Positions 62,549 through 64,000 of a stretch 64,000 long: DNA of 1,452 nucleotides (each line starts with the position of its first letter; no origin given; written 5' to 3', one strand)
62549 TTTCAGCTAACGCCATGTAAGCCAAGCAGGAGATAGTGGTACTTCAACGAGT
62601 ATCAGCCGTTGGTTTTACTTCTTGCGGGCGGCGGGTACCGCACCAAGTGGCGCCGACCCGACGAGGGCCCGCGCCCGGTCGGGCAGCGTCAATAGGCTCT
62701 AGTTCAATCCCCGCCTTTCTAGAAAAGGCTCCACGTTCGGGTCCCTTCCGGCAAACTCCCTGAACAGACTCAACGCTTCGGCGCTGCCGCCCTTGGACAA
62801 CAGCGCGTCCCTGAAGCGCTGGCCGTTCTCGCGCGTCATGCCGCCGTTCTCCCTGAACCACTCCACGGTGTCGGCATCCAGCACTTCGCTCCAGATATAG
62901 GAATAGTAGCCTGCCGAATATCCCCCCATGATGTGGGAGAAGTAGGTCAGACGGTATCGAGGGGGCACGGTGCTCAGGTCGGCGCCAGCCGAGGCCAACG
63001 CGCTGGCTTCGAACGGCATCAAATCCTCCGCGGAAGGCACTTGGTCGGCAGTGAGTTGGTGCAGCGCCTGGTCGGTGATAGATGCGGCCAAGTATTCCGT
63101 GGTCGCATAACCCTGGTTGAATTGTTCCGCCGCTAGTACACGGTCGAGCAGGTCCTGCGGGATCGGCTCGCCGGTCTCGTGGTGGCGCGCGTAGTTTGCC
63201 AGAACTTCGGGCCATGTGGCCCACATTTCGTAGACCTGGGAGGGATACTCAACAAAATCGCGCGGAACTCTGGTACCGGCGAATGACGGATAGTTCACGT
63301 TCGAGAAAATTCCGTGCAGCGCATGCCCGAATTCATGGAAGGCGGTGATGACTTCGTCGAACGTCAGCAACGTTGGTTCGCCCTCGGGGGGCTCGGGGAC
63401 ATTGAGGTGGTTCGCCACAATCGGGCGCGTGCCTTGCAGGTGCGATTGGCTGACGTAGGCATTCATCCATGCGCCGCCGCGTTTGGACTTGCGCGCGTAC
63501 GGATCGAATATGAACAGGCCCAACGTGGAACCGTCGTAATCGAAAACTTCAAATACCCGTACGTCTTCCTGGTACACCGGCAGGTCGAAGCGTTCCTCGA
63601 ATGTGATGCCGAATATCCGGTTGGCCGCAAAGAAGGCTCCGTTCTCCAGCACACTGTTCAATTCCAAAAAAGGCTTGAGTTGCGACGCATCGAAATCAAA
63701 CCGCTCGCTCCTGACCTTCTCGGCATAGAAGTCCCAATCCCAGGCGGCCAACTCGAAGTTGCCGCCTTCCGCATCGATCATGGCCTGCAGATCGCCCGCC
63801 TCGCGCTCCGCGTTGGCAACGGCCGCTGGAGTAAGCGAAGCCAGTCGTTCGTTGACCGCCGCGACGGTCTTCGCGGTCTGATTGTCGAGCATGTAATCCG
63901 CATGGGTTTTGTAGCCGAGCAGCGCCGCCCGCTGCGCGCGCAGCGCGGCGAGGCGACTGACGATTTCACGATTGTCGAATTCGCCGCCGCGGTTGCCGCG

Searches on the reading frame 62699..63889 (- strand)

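Call 43: search_protein_families(library=pfam, proteins=[window:62699-63889:-], max_evalue=0.01)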
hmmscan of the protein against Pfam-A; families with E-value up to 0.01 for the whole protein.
window:62699-63889:- (396 aa): 1 family
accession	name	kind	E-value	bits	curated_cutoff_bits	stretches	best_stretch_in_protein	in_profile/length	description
PF01432.26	Peptidase_M3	-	7.6e-112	375.4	27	1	1-394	59-456/457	Peptidase family M3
